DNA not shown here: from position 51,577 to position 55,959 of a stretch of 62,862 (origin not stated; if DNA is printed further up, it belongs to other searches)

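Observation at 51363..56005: Single-gene 4.58-kb island with perfect 61-bp flanking direct repeats, inserted precisely between cti and sixA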

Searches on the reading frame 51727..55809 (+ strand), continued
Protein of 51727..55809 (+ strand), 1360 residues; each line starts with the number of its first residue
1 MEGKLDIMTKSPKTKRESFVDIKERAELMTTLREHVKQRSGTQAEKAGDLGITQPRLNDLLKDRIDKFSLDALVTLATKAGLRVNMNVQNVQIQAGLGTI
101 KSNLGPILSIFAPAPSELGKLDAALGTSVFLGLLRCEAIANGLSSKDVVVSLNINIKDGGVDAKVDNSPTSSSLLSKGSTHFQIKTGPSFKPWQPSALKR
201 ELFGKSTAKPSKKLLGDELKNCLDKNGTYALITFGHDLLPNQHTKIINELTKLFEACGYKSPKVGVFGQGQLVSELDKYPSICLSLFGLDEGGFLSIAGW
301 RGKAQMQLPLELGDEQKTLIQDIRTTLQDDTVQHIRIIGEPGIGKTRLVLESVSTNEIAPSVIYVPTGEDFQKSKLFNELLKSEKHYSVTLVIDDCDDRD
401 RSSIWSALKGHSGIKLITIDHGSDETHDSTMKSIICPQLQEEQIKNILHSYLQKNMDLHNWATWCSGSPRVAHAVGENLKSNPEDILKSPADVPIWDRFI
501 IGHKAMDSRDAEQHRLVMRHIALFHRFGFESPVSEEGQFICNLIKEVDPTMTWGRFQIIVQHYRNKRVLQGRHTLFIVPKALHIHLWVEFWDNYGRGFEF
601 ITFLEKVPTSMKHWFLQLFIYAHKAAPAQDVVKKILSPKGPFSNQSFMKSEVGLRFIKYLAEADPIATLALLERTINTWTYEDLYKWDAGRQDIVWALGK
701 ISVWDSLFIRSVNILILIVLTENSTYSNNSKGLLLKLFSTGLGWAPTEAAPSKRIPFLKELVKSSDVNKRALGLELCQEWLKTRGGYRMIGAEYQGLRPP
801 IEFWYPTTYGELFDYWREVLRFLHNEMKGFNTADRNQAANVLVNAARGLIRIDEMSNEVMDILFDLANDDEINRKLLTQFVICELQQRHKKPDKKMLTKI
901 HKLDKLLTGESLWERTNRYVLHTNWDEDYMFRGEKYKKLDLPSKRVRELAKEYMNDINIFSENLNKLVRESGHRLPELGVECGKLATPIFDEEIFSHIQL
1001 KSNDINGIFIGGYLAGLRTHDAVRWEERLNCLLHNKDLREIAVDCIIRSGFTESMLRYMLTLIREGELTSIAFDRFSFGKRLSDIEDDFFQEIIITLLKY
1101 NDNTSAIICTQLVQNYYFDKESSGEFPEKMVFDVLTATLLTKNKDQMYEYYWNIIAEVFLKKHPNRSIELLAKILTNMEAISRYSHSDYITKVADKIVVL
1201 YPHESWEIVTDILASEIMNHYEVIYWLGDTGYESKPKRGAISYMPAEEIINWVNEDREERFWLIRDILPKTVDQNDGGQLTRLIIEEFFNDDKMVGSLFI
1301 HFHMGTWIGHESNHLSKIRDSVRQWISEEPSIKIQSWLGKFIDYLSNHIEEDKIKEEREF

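Call 26: find_encoding_contigs(protein=P0006, flank=10000, max_places=3)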
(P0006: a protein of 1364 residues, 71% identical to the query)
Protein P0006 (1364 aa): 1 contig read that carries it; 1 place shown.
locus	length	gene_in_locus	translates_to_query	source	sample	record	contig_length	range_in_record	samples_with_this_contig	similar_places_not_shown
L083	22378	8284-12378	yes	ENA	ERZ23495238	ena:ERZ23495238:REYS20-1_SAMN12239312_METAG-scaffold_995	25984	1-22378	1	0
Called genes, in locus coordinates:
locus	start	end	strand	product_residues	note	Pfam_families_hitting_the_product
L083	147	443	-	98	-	PF02604:PhdYeFM_antitox (weak)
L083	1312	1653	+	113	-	PF00300:His_Phos_1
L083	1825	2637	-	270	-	-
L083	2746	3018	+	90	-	-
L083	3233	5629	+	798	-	PF08722:Tn7_TnsA-like_N (faint), PF00665:rve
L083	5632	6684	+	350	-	PF05621:TniB, PF01637:ATPase_2 (faint), PF13401:AAA_22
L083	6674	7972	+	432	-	PF06527:TniQ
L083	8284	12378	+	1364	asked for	PF13744:HTH_37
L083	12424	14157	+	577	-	PF12161:HsdM_N, PF02384:N6_Mtase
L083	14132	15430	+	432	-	PF01420:Methylase_S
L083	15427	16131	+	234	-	PF12686:DUF3800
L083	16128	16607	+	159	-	-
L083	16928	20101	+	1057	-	PF04313:HSDR_N, PF04851:ResIII, PF18766:SWI2_SNF2, PF22679:T1R_D3-like, PF11867:T1RH-like_C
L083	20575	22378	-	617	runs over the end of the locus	PF03979:Sigma70_r1_1, PF00140:Sigma70_r1_2, PF04546:Sigma70_ner, PF04542:Sigma70_r2, PF04539:Sigma70_r3, PF04545:Sigma70_r4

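Call 27: find_encoding_contigs(protein=P0004, flank=10000, max_places=3)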
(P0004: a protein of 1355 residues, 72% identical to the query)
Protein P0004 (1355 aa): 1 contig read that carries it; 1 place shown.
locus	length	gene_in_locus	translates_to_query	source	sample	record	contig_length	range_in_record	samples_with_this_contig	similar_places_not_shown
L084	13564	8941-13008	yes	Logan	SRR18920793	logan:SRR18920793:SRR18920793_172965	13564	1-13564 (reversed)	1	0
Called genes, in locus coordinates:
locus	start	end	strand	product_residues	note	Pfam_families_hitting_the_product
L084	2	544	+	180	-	?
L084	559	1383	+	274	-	PF00528:BPD_transp_1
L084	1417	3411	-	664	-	PF00034:Cytochrom_C (weak), PF13442:Cytochrome_CBB3, PF02239:Cytochrom_D1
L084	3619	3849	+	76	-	-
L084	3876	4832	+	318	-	PF00491:Arginase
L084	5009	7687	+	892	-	PF13191:AAA_16, PF13401:AAA_22 (faint), PF25873:WHD_MalT, PF17874:TPR_MalT, PF13181:TPR_8 (faint), PF00196:GerE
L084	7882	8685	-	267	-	-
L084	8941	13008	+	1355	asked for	PF13744:HTH_37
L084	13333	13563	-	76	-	?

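Call 28: find_encoding_contigs(protein=P0011, flank=10000, max_places=3)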
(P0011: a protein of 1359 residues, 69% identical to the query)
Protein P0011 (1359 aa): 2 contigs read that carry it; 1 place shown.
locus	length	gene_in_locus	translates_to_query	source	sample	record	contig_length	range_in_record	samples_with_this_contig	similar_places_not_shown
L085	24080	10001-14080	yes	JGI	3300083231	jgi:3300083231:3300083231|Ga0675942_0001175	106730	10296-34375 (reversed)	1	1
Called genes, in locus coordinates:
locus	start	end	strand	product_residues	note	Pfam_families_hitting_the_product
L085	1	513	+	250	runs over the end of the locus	PF04945:YHS, PF18306:LDcluster4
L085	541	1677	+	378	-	PF00999:Na_H_Exchanger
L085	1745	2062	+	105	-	PF04945:YHS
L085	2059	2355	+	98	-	PF18926:DUF5676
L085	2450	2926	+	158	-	-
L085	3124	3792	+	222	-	PF06966:DUF1295 (weak), PF04140:ICMT, PF04191:PEMT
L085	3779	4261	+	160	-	PF04214:DUF411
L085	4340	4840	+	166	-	PF04945:YHS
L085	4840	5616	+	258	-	PF12146:Hydrolase_4, PF00561:Abhydrolase_1, PF00975:Thioesterase (weak), PF12697:Abhydrolase_6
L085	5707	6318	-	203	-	-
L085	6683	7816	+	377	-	-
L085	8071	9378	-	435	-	PF13657:Couple_hipA, PF07804:HipA_C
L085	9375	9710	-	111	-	PF13560:HTH_31 (weak), PF12844:HTH_19 (weak), PF01381:HTH_3 (weak)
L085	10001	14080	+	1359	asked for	PF13744:HTH_37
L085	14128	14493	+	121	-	-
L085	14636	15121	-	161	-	PF04970:LRAT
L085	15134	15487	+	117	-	PF12844:HTH_19 (weak), PF13560:HTH_31, PF01381:HTH_3, PF13443:HTH_26 (weak)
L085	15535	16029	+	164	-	PF10881:DUF2726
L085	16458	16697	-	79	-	PF09954:DUF2188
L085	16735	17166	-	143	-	PF20137:BubE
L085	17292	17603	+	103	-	-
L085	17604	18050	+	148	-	-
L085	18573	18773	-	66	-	-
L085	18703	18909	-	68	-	-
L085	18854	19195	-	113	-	-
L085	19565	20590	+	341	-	PF00589:Phage_integrase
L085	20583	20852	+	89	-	-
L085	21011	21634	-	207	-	PF03886:ABC_trans_aux (weak)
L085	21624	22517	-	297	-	PF02470:MlaD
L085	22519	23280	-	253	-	PF00005:ABC_tran, PF13304:AAA_21 (faint)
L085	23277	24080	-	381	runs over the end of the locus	PF13466:STAS_2 (weak), PF02405:MlaE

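Call 32: find_encoding_contigs(protein=P0001, flank=10000, max_places=5)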
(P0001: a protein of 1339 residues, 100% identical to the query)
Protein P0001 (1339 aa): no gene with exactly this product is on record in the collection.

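Call 51: search_solved_structures(query=window:51727-55809:+, max_evalue=1, show_alignments=1)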
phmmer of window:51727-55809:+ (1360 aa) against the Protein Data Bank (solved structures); distinct sequences matched with E-value up to 1: 1.
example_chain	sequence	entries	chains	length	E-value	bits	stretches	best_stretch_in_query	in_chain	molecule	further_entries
2a6c_A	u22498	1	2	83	3.6e-12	47.9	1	22-90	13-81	Helix-turn-helix motif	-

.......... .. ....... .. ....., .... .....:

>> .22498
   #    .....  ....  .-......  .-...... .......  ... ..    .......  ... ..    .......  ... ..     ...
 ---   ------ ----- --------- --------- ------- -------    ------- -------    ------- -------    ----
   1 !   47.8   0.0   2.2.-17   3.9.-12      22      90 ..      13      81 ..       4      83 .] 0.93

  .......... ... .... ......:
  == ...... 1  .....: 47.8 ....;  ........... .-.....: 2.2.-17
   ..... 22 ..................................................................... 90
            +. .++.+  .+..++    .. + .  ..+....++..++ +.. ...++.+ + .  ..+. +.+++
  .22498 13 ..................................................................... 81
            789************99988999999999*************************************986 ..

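Call 55: find_related_loci(query=A2, collection=viral_contigs, flank=8000)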
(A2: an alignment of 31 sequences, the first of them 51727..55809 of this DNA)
Query A2 (1360 aa) in viral_contigs; peptide patterns used: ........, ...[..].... (x = any residue, [..] = any of these).
37 stretches matched a pattern; 6 encode a relative of the query (tblastn E <= 1e-3); 6 distinct loci.
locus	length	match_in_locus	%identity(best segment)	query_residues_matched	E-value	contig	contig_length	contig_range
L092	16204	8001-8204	57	21-88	9e-17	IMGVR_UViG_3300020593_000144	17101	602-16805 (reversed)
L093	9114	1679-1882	59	21-88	9e-17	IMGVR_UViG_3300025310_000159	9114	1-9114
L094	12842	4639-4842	57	21-88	9e-17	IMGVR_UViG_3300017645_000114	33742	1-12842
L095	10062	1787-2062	46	2-86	1e-14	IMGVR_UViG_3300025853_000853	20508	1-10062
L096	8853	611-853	44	20-103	2e-13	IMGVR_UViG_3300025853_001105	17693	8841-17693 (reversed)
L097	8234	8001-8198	53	21-86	4e-13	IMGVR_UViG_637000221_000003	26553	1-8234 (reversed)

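Call 67: search_dna_similar(query=window:51727-55809:+, collection=plasmids, mode=protein, max_evalue=0.00001, max_rows=25)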
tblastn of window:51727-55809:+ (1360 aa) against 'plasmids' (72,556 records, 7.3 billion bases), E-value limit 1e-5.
Records with a match: 152; places in all: 158; records where one place covers at least 80% of the query: 6.
Best place of each record, by identity: <60% 152.
By first word of the organism name: Sinorhizobium 46; Xanthomonas 24; Rhodococcus 12; Pseudomonas 5; Agrobacterium 4; Leptospira 3; Sphingomonas 3; Acidiphilium 3; Pseudanabaena 2; Haloarcula 2; and 39 more.
By predicted mobility (MOB-suite, as given by PLSDB): conjugative 86; non-mobilizable 46; mobilizable 20.
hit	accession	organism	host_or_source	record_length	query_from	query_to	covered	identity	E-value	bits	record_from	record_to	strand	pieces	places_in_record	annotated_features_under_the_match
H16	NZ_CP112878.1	Pseudanabaena galeata CCNP1313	-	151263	110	1358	92%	29.7%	6e-164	553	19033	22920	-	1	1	hypothetical protein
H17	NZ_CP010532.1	Haloarcula sp. CBA1115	monoisolate,Solar salt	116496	118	1357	91%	25.4%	2e-77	291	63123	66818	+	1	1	ATP-binding protein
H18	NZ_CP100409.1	Haloarcula marina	cell culture,sediment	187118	130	1358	86%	25.2%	6e-71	342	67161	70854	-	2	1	hypothetical protein | ATP-binding protein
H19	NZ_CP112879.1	Pseudanabaena galeata CCNP1313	-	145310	133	1357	90%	22.5%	3e-43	181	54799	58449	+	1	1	hypothetical protein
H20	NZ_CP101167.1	Haloglomus halophilum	cell culture,salt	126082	130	1328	88%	22.0%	3e-49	201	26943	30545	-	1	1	hypothetical protein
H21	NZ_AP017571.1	Halorubrum trapanicum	-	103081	130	1328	88%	22.0%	3e-49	201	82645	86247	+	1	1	hypothetical protein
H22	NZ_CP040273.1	Nostoc sp. C052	Blasia pusilla,pure culture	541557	110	1068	71%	21.6%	6e-24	118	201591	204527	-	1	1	hypothetical protein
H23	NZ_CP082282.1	Enterobacter cancerogenus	Helicoverpa armigera,metagenomic ...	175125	108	1081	72%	21.1%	1e-12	81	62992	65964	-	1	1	hypothetical protein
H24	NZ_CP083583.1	Kovacikia minuta CCNUW1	cell culture,fresh water lake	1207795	194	1082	65%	20.8%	2e-19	103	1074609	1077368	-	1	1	record has no annotation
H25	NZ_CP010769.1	Phaeobacter piscinae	cell culture,fish larvae aquaculture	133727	136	975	62%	21.4%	1e-9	71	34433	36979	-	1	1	hypothetical protein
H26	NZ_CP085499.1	Bacillus cereus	coffee,cell culture,root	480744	130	979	63%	20.6%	3e-7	63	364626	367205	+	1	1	hypothetical protein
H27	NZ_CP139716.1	Thalassobaculum sp. OXR-137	Bacterial Culture,hydrothermal vent ...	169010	336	1082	55%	23.4%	1e-31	143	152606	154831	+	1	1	hypothetical protein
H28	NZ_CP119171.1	Enterobacter mori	Paris polyphylla,cell culture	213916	225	1081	63%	20.3%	1e-6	62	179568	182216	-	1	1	hypothetical protein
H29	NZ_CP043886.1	Leptospira interrogans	Homo sapiens,cell culture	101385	130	849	53%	21.0%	2e-7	64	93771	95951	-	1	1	hypothetical protein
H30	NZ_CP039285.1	Leptospira interrogans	Homo sapiens,blood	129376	130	849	53%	21.0%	2e-7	64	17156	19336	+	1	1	hypothetical protein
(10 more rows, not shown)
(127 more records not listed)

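Call 71: search_solved_structures(query=A2, max_evalue=10, show_alignments=0)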
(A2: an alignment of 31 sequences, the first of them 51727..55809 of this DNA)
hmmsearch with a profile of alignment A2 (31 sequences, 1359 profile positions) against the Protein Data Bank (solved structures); distinct sequences matched with E-value up to 10: 7.
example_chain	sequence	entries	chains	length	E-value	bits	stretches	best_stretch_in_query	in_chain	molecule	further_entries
2a6c_A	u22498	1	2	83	1.1e-16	62.8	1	15-89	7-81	Helix-turn-helix motif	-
2o38_A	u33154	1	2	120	0.0001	23.1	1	20-90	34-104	Hypothetical protein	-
6o0a_A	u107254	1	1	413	0.16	12.6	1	810-879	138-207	Flavohemoglobin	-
5wp3_B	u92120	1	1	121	0.42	11.1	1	828-906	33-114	EB22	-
4ich_A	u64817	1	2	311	0.48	10.9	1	19-91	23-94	Transcriptional regulator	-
4j0e_A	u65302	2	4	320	0.77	10.3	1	104-181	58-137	Probable 3-hydroxyacyl-CoA dehydrogenase F54C8.1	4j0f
5gsl_A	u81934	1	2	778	4.9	7.6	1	574-601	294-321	778aa long hypothetical beta-galactosidase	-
